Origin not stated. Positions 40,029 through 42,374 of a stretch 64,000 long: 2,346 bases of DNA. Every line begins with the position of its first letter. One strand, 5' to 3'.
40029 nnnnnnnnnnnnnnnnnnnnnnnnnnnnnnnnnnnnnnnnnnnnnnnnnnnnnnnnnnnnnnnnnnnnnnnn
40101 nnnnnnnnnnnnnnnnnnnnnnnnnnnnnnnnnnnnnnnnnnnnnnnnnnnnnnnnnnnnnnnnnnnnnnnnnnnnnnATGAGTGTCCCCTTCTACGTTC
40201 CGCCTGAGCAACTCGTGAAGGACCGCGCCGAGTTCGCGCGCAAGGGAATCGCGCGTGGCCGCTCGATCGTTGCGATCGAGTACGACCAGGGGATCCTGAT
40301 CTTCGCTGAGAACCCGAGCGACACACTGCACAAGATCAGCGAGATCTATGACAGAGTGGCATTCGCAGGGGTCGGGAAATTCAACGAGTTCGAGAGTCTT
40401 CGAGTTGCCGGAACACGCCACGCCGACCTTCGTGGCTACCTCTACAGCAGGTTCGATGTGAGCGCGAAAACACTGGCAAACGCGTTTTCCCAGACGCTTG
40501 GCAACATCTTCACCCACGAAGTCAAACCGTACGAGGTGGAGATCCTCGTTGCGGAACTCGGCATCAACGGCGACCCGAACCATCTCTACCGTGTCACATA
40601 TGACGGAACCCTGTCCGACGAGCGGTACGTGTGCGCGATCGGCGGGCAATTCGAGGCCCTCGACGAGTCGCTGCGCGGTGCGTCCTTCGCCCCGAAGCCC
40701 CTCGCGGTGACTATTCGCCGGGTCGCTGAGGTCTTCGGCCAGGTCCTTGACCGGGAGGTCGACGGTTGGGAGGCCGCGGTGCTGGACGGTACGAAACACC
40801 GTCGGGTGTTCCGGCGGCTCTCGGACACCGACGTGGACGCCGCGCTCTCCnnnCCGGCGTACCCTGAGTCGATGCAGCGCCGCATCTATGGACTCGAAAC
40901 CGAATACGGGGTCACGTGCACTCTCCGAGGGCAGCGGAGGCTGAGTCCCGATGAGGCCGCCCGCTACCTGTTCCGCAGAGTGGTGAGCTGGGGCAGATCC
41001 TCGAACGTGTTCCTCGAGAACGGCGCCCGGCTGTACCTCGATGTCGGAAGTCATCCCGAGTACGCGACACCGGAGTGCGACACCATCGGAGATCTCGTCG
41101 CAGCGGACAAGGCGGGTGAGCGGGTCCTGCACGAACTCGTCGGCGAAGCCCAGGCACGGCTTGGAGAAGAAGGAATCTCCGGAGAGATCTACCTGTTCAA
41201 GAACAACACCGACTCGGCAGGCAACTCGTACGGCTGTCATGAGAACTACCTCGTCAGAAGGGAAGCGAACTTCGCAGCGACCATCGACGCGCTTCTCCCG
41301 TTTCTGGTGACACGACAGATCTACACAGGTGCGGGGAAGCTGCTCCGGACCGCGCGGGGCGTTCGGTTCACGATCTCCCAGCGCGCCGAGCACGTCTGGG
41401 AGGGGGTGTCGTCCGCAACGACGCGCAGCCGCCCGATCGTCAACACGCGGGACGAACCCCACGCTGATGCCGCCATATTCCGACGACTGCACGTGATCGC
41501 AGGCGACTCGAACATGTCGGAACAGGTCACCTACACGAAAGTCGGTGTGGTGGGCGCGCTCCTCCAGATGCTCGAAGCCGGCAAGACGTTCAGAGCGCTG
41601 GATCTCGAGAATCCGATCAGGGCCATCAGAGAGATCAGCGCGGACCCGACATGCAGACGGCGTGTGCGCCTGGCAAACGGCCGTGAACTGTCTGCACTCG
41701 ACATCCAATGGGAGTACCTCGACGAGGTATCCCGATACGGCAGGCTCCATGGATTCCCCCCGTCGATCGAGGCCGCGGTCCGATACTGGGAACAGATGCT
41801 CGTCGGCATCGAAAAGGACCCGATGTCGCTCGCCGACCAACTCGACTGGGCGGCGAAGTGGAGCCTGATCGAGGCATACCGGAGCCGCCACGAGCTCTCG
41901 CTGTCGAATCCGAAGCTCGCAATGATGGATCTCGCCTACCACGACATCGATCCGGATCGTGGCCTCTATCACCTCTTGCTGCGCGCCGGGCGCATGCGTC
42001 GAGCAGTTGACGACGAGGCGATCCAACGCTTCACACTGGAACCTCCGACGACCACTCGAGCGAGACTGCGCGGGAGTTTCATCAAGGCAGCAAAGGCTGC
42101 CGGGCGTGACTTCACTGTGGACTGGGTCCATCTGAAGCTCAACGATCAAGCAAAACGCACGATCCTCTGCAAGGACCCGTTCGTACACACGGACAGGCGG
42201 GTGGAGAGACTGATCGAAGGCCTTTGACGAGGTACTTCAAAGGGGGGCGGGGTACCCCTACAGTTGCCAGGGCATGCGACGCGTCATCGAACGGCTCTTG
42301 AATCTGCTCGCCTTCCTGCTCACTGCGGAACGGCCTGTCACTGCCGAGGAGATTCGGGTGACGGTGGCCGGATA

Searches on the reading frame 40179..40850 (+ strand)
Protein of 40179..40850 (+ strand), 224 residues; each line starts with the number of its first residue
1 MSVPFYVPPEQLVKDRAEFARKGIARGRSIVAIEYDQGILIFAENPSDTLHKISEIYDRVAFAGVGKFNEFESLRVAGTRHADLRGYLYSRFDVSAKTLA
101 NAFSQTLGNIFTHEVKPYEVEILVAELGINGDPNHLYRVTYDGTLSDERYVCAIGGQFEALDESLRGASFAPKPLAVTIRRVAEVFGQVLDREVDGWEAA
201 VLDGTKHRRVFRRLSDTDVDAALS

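Call 9: search_protein_families(library=pfam, proteins=[window:40179-40850:+], max_evalue=0.01)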
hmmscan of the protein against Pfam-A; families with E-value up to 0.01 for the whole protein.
window:40179-40850:+ (224 aa): 1 family
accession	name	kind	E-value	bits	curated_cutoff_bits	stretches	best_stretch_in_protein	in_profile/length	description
PF00227.31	Proteasome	-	6.3e-12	46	22.4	1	25-157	2-141/189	Proteasome subunit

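Call 10: search_protein_families(library=ncbifam, proteins=[window:40179-40850:+], max_evalue=0.01)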
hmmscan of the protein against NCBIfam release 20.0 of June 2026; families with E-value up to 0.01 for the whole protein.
window:40179-40850:+ (224 aa): 4 families
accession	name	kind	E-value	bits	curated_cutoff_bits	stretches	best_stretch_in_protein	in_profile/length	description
TIGR03691.1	20S_bact_alpha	equivalog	1.3e-81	273.4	139.05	1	1-222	1-227/229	proteasome subunit alpha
TIGR03634.1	arc_protsome_B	equivalog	1.3e-05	24.9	224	1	49-156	31-132/185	archaeal proteasome endopeptidase complex subunit beta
TIGR03633.1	arc_protsome_A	equivalog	0.00015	21.3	287.35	1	17-166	19-172/230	archaeal proteasome endopeptidase complex subunit alpha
NF003075.0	PRK03996.1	subfamily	0.00028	20.3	219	1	18-168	27-181/248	archaeal proteasome endopeptidase complex subunit alpha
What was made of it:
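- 40179..40853 (+): prcA, the 20S proteasome alpha subunit (224 aa). TIGR03691 at 273.4 bits against a cut-off of 139.05 (call 10).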

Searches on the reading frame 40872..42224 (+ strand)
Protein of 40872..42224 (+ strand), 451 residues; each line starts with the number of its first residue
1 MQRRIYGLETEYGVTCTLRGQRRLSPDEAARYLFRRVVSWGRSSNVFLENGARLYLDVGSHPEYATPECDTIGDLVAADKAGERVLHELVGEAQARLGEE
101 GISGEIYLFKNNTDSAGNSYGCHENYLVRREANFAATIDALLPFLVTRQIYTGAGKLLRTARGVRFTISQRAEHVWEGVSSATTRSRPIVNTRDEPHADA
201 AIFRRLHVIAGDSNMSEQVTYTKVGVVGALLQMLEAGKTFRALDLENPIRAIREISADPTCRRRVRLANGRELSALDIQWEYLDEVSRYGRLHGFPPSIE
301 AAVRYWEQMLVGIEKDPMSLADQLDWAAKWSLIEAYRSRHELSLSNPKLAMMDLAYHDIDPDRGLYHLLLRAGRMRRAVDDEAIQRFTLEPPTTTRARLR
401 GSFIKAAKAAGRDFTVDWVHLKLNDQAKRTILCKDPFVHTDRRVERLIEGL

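Call 9: search_protein_families(library=pfam, proteins=[window:40872-42224:+], max_evalue=0.01)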
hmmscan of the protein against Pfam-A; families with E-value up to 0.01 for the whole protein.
window:40872-42224:+ (451 aa): 1 family
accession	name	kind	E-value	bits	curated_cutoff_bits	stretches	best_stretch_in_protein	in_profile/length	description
PF03136.20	Pup_ligase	-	1.6e-160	535.4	25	1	4-422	1-441/441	Pup-ligase protein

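Call 10: search_protein_families(library=ncbifam, proteins=[window:40872-42224:+], max_evalue=0.01)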
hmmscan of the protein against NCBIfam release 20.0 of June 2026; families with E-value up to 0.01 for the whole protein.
window:40872-42224:+ (451 aa): 2 families
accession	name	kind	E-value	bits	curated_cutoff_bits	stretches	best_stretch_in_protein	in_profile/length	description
TIGR03686.1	pupylate_PafA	equivalog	8.7e-198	657.6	551.3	1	3-450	1-456/457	Pup--protein ligase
TIGR03688.1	depupylase_Dop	equivalog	6e-117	391.4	492.3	1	44-448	81-482/485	depupylase/deamidase Dop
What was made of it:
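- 40872..42227 (+): pafA, the Pup-protein ligase (451 aa); it has no Dop-loop. TIGR03686 at 657.6 bits against a cut-off of 551.3 (call 10).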
